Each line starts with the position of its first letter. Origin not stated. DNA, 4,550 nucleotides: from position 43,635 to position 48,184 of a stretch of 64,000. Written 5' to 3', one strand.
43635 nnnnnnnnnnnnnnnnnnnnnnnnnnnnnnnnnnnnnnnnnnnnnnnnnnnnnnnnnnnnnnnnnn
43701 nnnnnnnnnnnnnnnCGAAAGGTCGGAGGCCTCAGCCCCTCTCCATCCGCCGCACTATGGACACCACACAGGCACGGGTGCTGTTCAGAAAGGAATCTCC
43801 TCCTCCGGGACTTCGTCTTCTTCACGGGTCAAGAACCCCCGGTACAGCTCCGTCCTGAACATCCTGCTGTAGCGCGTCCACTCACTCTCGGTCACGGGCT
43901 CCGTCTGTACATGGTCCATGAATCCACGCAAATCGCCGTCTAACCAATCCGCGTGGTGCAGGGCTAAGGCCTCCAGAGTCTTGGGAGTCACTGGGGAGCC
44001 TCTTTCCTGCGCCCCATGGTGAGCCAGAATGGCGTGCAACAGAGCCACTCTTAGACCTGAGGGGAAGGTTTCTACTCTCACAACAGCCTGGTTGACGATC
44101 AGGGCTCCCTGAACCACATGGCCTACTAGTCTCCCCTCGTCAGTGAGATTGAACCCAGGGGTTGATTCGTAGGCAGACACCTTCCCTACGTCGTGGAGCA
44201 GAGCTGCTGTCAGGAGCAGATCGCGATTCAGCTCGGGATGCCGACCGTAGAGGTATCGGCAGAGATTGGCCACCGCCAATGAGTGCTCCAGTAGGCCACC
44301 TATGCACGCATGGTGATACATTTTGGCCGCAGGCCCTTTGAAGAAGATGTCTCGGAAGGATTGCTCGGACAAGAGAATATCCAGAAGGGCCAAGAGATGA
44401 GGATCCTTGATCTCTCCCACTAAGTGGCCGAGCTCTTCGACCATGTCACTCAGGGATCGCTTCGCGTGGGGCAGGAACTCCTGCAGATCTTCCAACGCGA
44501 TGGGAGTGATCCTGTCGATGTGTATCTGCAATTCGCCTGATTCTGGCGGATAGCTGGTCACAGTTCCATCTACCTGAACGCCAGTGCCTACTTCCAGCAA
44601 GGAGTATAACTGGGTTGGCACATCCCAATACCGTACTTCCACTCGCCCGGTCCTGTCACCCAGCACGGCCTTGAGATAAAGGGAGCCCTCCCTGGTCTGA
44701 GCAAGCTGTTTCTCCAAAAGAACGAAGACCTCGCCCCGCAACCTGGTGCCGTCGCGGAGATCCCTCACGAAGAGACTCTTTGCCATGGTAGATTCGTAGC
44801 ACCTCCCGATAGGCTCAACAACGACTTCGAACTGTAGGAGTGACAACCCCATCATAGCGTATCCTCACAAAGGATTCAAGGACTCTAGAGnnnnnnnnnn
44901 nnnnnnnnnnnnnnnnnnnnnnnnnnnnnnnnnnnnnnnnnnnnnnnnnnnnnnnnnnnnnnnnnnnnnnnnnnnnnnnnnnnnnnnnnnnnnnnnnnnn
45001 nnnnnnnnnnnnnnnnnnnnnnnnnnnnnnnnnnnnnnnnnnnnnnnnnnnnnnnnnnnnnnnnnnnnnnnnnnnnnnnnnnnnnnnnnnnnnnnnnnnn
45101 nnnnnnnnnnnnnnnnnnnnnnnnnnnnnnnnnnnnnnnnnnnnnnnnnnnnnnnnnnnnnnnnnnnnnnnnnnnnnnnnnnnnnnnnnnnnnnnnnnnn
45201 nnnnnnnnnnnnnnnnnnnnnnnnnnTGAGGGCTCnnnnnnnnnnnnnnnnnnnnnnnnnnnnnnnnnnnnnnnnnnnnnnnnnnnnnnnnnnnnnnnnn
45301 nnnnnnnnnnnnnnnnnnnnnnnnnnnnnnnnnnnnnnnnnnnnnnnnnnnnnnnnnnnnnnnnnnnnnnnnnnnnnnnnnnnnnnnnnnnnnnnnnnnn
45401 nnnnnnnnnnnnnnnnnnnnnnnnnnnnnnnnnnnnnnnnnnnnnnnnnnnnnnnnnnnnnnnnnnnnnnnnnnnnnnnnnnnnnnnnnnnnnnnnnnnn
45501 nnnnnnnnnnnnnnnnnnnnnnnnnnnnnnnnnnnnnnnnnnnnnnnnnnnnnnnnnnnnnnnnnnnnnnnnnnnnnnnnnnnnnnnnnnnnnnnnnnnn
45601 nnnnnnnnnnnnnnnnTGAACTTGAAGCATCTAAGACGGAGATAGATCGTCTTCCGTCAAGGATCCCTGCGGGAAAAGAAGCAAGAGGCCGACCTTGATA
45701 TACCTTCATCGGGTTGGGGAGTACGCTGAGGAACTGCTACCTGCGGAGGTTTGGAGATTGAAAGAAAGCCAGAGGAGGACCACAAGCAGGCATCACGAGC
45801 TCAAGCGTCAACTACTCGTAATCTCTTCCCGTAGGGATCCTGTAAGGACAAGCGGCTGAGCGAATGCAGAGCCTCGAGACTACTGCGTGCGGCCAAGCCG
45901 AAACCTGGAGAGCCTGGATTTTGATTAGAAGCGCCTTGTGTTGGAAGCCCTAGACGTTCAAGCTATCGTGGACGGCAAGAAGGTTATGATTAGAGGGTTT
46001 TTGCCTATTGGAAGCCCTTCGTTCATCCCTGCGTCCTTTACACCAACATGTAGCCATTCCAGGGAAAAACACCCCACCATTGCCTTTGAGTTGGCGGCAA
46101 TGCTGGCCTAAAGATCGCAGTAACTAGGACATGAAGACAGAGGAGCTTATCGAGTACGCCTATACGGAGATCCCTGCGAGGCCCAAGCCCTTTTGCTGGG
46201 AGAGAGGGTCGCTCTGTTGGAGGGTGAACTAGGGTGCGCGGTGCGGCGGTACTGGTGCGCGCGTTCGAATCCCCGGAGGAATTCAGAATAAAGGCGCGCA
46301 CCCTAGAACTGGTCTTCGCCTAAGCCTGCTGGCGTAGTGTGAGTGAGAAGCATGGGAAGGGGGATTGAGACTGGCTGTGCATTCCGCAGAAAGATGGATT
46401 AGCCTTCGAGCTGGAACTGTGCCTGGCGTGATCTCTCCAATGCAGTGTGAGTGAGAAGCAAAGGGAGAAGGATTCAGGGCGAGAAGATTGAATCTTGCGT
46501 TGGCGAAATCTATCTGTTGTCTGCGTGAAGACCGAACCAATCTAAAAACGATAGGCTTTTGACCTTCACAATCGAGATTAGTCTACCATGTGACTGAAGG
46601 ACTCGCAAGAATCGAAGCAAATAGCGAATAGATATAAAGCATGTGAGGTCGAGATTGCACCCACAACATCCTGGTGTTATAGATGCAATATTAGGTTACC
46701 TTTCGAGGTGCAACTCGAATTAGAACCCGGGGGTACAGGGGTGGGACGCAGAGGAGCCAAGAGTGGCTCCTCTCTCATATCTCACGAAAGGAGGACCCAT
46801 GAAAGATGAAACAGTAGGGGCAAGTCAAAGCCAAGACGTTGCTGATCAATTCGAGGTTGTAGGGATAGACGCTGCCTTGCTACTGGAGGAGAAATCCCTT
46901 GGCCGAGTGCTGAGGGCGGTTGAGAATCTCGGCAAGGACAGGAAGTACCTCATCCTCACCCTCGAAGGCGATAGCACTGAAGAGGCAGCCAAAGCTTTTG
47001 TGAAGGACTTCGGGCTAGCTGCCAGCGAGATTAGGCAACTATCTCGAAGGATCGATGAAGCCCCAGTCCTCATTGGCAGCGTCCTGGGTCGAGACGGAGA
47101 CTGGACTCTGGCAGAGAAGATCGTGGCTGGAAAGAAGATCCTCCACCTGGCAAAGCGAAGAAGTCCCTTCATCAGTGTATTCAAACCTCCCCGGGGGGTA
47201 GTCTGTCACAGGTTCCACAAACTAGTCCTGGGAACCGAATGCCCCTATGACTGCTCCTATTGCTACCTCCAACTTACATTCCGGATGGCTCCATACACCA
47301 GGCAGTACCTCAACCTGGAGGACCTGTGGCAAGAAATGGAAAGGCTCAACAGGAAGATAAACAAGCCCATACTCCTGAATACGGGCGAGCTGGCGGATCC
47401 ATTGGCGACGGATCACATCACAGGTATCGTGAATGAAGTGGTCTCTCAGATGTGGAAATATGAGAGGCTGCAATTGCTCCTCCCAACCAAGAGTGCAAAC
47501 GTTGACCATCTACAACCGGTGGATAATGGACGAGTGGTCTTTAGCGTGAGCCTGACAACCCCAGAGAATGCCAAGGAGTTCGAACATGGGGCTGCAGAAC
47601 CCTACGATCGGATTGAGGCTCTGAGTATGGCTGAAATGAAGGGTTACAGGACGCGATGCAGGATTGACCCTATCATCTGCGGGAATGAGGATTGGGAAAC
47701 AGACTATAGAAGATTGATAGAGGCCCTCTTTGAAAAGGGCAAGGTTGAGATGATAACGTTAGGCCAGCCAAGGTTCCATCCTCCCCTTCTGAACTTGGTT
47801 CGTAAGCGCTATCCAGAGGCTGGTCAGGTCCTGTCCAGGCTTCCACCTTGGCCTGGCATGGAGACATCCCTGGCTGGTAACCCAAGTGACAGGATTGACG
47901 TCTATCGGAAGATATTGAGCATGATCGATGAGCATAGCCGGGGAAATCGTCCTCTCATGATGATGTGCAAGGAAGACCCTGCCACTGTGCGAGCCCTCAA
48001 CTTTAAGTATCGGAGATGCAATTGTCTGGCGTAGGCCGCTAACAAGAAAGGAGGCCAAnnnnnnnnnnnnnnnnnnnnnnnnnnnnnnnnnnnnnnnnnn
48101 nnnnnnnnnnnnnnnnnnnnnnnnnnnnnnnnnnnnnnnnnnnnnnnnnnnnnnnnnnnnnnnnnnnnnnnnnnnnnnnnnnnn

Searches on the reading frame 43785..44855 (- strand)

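Call 8: search_protein_families(library=pfam, proteins=[window:43785-44855:-], max_evalue=0.01)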
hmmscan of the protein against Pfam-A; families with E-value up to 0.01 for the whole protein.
window:43785-44855:- (356 aa): 6 families
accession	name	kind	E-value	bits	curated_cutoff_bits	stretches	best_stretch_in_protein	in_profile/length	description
PF01966.28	HD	-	8.3e-17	62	22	1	189-306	2-114/116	HD domain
PF01336.31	tRNA_anti-codon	-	3.9e-09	36.7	27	1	54-119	10-75/75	OB-fold nucleic acid binding domain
PF08668.18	HDOD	-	8.9e-06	25.8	22.9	1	181-230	88-137/196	HDOD domain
PF18019.7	Cas3_HD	-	9.3e-06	26.2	23.1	1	183-297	24-146/207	Cas3, HD domain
PF13742.12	tRNA_anti_2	-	0.0067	17.1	27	0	26-116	11-94/95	OB-fold nucleic acid binding domain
PF07514.17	TraI_2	-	0.0099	15.3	23.9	0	175-198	53-76/324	Putative helicase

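Call 42: search_protein_families(library=padloc, proteins=[window:43785-44855:-], max_evalue=0.01)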
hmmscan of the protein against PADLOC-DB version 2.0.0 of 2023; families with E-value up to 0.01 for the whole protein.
window:43785-44855:- (356 aa): 8 families
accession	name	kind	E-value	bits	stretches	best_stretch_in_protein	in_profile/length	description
PDLC01254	Cas3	-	4.9e-10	37.9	1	188-305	9-111/164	CAS-I; effector_G3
PDLC00940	Cas3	-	1.2e-09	36.7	1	188-317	1-133/178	CRISPR-associated endonuclease Cas3-HD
PDLC01767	Cas3e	-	4.5e-07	26.7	1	183-296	42-123/680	-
PDLC01759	Cas3b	-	4.5e-06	23.7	1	187-333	10-140/711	-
PDLC01765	Cas3c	-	1.1e-05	22.5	1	187-292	22-98/612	-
PDLC01378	Cas3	-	0.0015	16.9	1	208-286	32-97/174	CAS-I; effector_G3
PDLC01456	Cas3a2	-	0.0025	16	1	207-285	43-112/207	CAS-I; effector_G3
PDLC01757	Cas3b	-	0.0033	14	1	189-294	14-113/676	-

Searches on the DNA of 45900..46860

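Call 57: search_rna_families(source=window, start=45900, end=46860, threshold=evalue, max_evalue=10)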
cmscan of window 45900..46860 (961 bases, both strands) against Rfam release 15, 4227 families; matches with E-value up to 10: 4.
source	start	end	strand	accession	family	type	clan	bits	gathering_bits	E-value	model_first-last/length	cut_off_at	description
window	46750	46773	+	RF03438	mir-1956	Gene; miRNA;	-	16.9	95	5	21-44/65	no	mir-1956 microRNA precursor family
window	46653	46690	-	RF00849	mir-60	Gene; miRNA;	-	15.2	67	8.7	1-72/72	no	mir-60 microRNA precursor family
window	46348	46411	-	RF01613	ceN109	Gene; snRNA; snoRNA; CD-box;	-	14.1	52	7.1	1-67/67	no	Nematode snoRNA ceN109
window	46232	46303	+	RF00373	RNaseP_arch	Gene; ribozyme;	CL00002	9.8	84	2.6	1-288/288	no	Archaeal RNase P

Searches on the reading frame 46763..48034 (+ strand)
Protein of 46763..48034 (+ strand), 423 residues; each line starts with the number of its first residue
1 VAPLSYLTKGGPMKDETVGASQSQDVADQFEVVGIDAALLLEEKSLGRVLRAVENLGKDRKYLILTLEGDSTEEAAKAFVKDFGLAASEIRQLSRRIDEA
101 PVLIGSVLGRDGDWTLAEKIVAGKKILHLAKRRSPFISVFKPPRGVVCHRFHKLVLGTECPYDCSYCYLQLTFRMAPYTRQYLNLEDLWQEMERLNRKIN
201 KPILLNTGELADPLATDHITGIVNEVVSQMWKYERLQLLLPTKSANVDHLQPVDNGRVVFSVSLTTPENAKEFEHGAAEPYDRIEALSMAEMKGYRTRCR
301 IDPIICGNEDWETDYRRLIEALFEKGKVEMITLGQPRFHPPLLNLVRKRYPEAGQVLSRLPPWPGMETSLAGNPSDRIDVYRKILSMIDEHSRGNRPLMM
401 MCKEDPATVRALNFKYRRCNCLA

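Call 8: search_protein_families(library=pfam, proteins=[window:46763-48034:+], max_evalue=0.01)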
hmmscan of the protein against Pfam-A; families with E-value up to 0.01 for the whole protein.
window:46763-48034:+ (423 aa): 2 families
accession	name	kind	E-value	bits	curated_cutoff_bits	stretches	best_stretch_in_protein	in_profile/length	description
PF20903.3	SPL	-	2.9e-24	86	27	1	154-353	81-286/338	Spore photoproduct lyase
PF04055.27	Radical_SAM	-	0.0012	19.5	29.5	1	156-299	3-145/166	Radical SAM superfamily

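Call 41: search_protein_families(library=ncbifam, proteins=[window:46799-48034:+], max_evalue=0.01)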
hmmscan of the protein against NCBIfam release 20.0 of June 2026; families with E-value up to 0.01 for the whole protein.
window:46799-48034:+ (411 aa): 5 families
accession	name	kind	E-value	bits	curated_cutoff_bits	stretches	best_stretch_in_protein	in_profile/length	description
TIGR04070.1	photo_TT_lyase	equivalog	9.3e-25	87.3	400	1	105-314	50-254/338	spore photoproduct lyase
TIGR03886.1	lyase_spl_fam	equivalog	2.3e-06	27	437.55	1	148-310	86-257/346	spore photoproduct lyase family protein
TIGR02351.2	thiH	equivalog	0.00025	20.2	380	1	139-216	74-148/364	2-iminoacetate synthase ThiH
NF004884.0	PRK06245.1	equivalog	0.00054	18.9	209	1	141-202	18-75/340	7,8-didemethyl-8-hydroxy-5-deazariboflavin synthase subunit CofG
TIGR04470.1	rSAM_mob_pairB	equivalog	0.0013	18.2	410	1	147-340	27-221/285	radical SAM mobile pair protein B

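Call 42: search_protein_families(library=padloc, proteins=[window:46799-48034:+], max_evalue=0.01)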
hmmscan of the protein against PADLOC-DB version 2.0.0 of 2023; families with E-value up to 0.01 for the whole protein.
window:46799-48034:+ (411 aa): 0 families

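Call 56: find_homologous_proteins(query=window:46799-48034:+, max_evalue=0.00001)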
Query window:46799-48034:+ (411 aa): 122 proteins with E <= 0.00001 among 8000 candidates; the best 120 are listed.
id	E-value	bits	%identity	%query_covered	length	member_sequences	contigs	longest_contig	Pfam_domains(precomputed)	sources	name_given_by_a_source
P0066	1.2e-278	942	100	100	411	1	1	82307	PF20903.4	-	-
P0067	6.2e-231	785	84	100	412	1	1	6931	PF20903.4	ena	-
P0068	4.6e-226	769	83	100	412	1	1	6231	PF20903.4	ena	-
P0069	1.6e-225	767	82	100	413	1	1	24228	PF20903.4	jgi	-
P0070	2.0e-225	767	83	100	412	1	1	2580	PF20903.4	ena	-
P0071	2.4e-225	766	82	100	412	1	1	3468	PF20903.4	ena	-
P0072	4.4e-225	765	83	100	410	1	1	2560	PF20903.4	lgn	-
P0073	7.5e-224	761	83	100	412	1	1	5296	PF20903.4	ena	-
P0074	1.3e-223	761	82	100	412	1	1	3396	PF20903.4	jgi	-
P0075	1.6e-223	760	81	100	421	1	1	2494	PF20903.4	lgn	-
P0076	3.4e-222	756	81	100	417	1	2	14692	PF20903.4,PF04055.28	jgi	-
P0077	2.0e-221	753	81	100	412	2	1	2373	PF20903.4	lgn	-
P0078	2.8e-221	753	81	100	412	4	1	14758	PF20903.4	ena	-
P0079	1.6e-219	747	82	100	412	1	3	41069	PF20903.4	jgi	-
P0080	2.3e-219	747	80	100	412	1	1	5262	PF20903.4,PF04055.28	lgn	-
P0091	2.6e-116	407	51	88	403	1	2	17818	PF20903.4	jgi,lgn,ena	-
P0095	2.1e-110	388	47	96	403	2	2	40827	PF20903.4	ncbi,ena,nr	ncbi:MAG: hypothetical protein M0021_15110 [Clostridia bacterium]|nr:hypothetical protein [Clostridi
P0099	1.6e-92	329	42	98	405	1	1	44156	PF20903.4,PF04055.28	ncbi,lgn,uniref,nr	ncbi:spore photoproduct lyase [Desulfohalotomaculum tongense]|uniref:SPL family radical SAM protein 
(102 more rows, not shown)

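Call 58: find_encoding_contigs(protein=P0099, flank=4000, max_places=2)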
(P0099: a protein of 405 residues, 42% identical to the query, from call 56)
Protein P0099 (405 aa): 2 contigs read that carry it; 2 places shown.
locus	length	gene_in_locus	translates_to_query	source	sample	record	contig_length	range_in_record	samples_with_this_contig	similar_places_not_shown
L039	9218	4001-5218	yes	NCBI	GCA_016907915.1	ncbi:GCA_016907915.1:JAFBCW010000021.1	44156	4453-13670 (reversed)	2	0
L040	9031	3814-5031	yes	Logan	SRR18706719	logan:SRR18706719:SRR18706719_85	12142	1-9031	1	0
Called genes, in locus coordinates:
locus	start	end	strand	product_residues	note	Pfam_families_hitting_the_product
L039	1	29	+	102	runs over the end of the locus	PF00733:Asn_synthase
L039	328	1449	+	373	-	PF24883:NPHP3_N (weak)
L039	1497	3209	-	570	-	PF00015:MCPsignal, PF12974:Phosphonate-bd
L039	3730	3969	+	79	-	-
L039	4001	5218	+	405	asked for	PF20903:SPL, PF04055:Radical_SAM (weak)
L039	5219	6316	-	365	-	PF22560:GMT-wHTH (weak)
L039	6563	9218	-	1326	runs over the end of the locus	PF13245:AAA_19 (faint), PF13086:AAA_11, PF13604:AAA_30 (faint), PF01443:Viral_helicase1 (faint), PF13086:AAA_11, PF13087:AAA_12, PF13091:PLDc_2 (weak)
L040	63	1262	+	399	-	PF24883:NPHP3_N (weak)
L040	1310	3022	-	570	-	PF00015:MCPsignal, PF12974:Phosphonate-bd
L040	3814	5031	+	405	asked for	PF20903:SPL, PF04055:Radical_SAM (weak)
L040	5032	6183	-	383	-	PF22560:GMT-wHTH (weak)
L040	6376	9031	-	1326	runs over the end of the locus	PF13245:AAA_19 (faint), PF13086:AAA_11, PF13604:AAA_30 (faint), PF01443:Viral_helicase1 (faint), PF13086:AAA_11, PF13087:AAA_12, PF13091:PLDc_2 (weak)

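Call 59: find_encoding_contigs(protein=P0095, flank=4000, max_places=2)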
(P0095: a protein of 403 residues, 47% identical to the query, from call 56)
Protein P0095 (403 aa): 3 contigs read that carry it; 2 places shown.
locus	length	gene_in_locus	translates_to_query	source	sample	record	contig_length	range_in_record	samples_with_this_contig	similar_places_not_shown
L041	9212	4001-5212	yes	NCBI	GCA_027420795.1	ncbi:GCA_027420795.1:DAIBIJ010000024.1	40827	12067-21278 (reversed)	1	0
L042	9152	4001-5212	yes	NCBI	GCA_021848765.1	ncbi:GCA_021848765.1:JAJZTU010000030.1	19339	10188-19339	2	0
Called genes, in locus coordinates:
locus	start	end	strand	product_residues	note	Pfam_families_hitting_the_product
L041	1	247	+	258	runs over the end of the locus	PF01381:HTH_3, PF12844:HTH_19, PF13560:HTH_31, PF01381:HTH_3, PF12844:HTH_19, PF13560:HTH_31, PF01381:HTH_3, PF12844:HTH_19, +6 more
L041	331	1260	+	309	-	PF03747:ADP_ribosyl_GH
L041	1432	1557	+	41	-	-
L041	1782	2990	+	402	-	PF01645:Glu_synthase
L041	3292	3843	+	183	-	PF01292:Ni_hydr_CYTB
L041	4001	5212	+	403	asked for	PF20903:SPL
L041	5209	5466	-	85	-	-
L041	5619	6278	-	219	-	-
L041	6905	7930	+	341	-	PF19568:Spore_III_AA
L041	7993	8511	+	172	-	PF09548:Spore_III_AB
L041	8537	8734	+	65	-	PF06686:SpoIIIAC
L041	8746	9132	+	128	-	PF06686:SpoIIIAC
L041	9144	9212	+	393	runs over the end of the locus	PF09546:Spore_III_AE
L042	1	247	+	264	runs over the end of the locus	PF01381:HTH_3, PF12844:HTH_19, PF13560:HTH_31, PF12844:HTH_19, PF13560:HTH_31, PF01381:HTH_3, PF12844:HTH_19, PF13560:HTH_31, +6 more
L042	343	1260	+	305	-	PF03747:ADP_ribosyl_GH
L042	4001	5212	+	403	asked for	PF20903:SPL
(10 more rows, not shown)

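Call 60: find_encoding_contigs(protein=P0091, flank=4000, max_places=2)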
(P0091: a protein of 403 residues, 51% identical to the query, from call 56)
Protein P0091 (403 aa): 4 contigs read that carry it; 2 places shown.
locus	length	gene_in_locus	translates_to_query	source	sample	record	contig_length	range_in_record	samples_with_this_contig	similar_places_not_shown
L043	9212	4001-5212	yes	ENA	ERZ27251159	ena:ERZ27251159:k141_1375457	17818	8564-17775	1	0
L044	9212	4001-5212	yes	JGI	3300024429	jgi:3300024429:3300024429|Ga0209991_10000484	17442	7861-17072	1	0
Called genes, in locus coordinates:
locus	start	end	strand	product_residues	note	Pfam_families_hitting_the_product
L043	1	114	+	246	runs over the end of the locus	PF07505:DUF5131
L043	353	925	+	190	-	-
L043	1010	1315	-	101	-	-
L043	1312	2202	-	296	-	PF02899:Phage_int_SAM_1, PF13102:Phage_int_SAM_5 (faint), PF13495:Phage_int_SAM_4, PF00589:Phage_integrase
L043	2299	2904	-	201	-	-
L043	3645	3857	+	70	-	-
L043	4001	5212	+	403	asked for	PF20903:SPL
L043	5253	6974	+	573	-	PF01555:N6_N4_Mtase (faint), PF01170:UPF0020 (weak)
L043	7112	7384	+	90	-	-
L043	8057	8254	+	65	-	-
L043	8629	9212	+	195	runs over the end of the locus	PF00589:Phage_integrase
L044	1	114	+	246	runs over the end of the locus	PF07505:DUF5131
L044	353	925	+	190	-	-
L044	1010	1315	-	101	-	-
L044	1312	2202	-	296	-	PF02899:Phage_int_SAM_1, PF13102:Phage_int_SAM_5 (faint), PF13495:Phage_int_SAM_4, PF00589:Phage_integrase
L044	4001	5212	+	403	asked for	PF20903:SPL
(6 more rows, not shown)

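Call 99: search_protein_families(library=phrogs, proteins=[window:46799-48034:+], max_evalue=0.01)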
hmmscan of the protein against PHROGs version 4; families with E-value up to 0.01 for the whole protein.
window:46799-48034:+ (411 aa): 1 family
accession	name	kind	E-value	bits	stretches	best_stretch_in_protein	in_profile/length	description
phrog_13321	-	unknown function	4.9e-12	46.6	1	148-314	52-226/307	-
